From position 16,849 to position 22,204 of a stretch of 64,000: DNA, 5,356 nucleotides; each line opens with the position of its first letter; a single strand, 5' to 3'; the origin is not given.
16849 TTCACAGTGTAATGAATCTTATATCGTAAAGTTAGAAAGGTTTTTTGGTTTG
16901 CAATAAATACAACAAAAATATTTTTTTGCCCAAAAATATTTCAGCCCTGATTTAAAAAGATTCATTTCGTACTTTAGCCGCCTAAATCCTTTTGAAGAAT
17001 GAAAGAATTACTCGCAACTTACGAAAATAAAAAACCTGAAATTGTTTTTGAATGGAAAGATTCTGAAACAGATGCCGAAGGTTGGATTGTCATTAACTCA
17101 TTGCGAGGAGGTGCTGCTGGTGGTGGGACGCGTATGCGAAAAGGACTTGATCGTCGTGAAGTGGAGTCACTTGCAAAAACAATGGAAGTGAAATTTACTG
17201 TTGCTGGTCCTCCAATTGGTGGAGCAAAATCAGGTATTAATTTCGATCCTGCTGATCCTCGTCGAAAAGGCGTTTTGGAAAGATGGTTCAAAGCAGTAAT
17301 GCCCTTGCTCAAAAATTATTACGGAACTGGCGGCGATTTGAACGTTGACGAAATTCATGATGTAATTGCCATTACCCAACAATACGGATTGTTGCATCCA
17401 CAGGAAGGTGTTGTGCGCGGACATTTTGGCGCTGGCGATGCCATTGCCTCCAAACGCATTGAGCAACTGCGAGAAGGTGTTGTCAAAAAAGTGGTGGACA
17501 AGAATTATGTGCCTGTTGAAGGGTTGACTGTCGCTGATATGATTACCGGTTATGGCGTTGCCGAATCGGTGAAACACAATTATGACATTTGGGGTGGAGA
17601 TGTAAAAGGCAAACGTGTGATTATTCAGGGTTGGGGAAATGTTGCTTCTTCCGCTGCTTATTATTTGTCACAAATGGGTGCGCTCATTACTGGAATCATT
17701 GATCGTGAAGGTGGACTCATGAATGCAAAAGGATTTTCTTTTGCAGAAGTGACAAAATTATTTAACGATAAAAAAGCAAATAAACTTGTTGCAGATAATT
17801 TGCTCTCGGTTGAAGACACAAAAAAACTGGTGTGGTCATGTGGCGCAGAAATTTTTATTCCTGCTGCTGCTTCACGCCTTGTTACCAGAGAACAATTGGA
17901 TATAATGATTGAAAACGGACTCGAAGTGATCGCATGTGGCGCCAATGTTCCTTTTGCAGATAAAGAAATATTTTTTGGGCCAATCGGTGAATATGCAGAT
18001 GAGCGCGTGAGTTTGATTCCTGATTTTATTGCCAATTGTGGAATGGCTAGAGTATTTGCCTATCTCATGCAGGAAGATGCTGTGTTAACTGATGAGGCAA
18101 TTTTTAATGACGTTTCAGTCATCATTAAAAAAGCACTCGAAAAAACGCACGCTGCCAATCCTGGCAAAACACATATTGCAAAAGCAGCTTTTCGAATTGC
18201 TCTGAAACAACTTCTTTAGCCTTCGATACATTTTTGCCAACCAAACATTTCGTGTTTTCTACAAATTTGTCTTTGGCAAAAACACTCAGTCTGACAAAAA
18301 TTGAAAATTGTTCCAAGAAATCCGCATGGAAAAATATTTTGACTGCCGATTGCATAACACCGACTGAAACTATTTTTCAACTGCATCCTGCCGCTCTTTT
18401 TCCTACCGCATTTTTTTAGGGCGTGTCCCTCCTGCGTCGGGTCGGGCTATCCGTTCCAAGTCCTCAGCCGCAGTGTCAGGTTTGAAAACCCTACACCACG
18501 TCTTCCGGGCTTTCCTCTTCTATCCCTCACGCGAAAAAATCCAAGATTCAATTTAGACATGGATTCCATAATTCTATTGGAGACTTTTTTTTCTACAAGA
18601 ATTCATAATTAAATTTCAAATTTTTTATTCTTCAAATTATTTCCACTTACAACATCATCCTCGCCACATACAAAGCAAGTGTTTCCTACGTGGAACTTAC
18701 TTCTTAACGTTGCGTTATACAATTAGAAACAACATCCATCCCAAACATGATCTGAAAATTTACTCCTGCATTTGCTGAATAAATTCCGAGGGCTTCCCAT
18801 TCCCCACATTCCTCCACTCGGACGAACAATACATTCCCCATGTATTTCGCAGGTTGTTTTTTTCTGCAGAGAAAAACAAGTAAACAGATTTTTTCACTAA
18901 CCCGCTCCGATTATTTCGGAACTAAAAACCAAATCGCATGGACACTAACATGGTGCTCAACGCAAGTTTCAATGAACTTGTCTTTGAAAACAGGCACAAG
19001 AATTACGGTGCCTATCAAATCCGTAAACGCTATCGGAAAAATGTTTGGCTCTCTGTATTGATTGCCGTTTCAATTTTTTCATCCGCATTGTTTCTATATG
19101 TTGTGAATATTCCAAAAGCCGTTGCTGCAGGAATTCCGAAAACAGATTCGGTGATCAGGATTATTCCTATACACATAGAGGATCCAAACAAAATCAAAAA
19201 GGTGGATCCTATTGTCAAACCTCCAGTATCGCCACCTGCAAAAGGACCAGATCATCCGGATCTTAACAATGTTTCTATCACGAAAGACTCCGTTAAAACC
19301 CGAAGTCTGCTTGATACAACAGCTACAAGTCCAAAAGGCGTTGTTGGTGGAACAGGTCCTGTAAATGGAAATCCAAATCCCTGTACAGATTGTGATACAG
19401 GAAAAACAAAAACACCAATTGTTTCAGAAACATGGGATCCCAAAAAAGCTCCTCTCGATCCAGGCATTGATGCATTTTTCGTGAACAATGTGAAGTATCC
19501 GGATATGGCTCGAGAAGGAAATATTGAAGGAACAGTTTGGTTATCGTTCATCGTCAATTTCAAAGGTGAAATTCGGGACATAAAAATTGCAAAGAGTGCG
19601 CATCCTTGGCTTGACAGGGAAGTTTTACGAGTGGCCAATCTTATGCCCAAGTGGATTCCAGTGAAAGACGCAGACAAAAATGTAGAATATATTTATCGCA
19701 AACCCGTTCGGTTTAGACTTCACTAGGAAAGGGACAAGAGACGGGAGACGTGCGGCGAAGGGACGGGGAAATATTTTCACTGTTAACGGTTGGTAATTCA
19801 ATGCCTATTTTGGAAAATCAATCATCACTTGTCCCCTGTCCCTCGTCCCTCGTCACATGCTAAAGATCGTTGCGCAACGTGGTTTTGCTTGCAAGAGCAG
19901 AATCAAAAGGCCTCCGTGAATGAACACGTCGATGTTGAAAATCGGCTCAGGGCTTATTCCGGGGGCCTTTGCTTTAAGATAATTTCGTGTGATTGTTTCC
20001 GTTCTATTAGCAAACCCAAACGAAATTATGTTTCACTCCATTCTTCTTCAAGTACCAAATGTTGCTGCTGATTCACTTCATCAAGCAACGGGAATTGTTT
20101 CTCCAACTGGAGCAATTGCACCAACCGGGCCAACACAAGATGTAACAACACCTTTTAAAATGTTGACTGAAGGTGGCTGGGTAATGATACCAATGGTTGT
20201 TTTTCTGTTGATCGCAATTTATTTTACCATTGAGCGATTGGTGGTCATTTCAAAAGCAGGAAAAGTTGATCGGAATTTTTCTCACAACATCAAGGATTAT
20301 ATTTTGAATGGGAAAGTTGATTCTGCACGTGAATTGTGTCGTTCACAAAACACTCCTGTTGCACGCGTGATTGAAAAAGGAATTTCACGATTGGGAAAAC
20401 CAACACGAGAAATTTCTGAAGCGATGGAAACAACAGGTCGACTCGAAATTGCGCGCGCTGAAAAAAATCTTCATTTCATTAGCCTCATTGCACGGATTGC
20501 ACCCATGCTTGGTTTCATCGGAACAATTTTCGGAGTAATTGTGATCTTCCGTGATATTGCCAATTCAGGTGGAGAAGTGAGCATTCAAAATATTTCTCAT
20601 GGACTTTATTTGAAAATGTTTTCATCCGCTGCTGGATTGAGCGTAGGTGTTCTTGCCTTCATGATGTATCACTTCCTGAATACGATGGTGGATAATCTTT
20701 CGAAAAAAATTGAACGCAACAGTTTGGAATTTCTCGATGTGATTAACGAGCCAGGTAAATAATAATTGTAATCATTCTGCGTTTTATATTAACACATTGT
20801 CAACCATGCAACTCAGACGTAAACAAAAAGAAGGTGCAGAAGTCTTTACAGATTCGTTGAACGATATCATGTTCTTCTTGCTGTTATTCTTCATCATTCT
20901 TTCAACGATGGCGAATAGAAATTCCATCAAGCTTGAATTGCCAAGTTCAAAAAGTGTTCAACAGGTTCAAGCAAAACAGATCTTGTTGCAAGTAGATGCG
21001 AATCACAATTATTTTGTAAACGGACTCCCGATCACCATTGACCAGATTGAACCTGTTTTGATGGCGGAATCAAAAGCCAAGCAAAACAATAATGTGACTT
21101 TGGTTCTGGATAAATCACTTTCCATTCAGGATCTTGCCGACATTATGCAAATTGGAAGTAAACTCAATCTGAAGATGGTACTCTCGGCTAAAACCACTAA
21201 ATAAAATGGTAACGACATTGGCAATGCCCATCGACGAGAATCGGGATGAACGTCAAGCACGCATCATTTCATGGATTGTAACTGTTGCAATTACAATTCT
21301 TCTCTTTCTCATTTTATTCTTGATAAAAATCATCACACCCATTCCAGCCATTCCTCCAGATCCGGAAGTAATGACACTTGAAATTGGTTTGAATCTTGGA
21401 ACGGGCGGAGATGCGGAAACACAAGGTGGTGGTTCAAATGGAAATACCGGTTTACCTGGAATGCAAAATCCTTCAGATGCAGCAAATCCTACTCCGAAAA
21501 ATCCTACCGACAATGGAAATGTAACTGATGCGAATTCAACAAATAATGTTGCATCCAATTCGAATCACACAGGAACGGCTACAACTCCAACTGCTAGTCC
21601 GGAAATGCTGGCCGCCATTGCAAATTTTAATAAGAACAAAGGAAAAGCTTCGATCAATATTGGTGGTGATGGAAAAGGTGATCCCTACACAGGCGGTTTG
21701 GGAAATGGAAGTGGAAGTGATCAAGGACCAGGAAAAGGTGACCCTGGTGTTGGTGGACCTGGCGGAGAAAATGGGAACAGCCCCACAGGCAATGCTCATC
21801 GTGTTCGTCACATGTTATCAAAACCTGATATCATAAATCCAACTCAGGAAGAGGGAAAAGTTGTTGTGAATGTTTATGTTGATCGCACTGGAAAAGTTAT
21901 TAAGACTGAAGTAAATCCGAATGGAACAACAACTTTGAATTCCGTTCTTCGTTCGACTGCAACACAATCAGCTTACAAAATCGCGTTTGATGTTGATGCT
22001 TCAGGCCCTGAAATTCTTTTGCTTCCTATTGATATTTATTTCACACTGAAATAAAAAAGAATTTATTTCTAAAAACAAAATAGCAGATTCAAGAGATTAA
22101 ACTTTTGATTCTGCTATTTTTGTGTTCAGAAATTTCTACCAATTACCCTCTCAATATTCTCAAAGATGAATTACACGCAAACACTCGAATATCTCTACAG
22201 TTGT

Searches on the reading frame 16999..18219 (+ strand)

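Call 61: search_protein_families(library=pfam, proteins=[window:16999-18219:+], max_evalue=0.00001)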
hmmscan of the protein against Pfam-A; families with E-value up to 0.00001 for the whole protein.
window:16999-18219:+ (406 aa): 2 families
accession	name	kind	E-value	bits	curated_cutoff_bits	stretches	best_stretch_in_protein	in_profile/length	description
PF00208.27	ELFV_dehydrog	-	5.3e-29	102.1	23.4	1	178-404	5-232/241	Glutamate/Leucine/Phenylalanine/Valine dehydrogenase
PF02812.23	ELFV_dehydrog_N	-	3.3e-14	53.2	25.3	1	25-115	20-109/129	Glu/Leu/Phe/Val dehydrogenase, dimerisation domain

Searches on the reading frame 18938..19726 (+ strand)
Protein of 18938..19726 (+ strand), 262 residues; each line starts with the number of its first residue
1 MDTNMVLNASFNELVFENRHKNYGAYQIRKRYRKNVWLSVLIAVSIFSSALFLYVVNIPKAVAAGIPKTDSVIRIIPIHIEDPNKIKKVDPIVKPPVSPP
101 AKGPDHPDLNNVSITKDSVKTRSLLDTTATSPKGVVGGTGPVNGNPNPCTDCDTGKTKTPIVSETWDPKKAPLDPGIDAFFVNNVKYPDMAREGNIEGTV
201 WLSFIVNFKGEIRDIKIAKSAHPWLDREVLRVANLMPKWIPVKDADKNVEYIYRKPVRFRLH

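Call 10: search_protein_families(library=pfam, proteins=[window:18938-19726:+], max_evalue=0.0001)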
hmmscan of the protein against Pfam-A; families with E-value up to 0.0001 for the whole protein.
window:18938-19726:+ (262 aa): 1 family
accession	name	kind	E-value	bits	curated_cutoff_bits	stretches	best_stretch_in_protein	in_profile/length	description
PF03544.19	TonB_C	-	1.4e-13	51.5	24.6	1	184-261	2-79/79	Gram-negative bacterial TonB protein C-terminal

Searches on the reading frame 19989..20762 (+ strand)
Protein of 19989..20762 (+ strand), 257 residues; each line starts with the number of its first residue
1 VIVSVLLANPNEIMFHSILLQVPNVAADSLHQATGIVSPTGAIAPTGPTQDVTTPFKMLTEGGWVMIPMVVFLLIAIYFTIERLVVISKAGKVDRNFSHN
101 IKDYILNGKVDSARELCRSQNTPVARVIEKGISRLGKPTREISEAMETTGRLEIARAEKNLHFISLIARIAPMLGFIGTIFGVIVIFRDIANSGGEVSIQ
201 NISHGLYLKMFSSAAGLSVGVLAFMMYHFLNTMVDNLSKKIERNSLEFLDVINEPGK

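Call 10: search_protein_families(library=pfam, proteins=[window:19989-20762:+], max_evalue=0.0001)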
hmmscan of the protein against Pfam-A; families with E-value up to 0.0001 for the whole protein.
window:19989-20762:+ (257 aa): 1 family
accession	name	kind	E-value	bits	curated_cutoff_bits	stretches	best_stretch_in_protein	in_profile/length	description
PF01618.21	MotA_ExbB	-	2.5e-23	82.7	22.9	1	120-242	2-126/127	MotA/TolQ/ExbB proton channel family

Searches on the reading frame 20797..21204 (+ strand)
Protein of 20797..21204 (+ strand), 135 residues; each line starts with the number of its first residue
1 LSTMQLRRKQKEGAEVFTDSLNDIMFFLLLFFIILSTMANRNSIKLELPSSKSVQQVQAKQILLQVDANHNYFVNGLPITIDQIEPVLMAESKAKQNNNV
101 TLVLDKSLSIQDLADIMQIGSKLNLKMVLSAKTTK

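Call 10: search_protein_families(library=pfam, proteins=[window:20797-21204:+], max_evalue=0.0001)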
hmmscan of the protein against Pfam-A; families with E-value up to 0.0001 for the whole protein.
window:20797-21204:+ (135 aa): 1 family
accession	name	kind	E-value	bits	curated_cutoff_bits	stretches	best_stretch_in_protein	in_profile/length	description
PF02472.21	ExbD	-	2.3e-21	76.6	25.4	1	10-126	2-119/128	Biopolymer transport protein ExbD/TolR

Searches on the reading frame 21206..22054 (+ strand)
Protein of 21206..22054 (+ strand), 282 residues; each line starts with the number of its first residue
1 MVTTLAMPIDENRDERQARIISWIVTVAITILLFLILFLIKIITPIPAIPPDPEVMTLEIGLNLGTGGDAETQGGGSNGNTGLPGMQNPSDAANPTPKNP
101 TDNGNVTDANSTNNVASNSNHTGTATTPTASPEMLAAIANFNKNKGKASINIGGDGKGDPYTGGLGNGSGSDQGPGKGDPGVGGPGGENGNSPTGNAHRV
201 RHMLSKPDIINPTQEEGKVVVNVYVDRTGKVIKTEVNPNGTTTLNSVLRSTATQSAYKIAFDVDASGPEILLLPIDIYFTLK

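Call 10: search_protein_families(library=pfam, proteins=[window:21206-22054:+], max_evalue=0.0001)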
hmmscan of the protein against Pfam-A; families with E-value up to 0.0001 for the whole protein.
window:21206-22054:+ (282 aa): 0 families

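Call 61: search_protein_families(library=pfam, proteins=[window:21206-22054:+], max_evalue=0.00001)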
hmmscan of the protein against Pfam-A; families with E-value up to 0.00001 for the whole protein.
window:21206-22054:+ (282 aa): 0 families

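Call 71: search_protein_families(library=pfam, proteins=[window:21206-22054:+], max_evalue=5)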
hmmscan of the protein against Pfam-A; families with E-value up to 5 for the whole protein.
window:21206-22054:+ (282 aa): 2 families
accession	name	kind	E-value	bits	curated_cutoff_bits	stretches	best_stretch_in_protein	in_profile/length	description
PF08442.15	ATP-grasp_2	-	0.09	12.8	29.5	1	130-231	25-103/202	ATP-grasp domain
PF00895.25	ATP-synt_8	-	4.6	8.2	23.4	1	21-48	7-35/55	ATP synthase protein 8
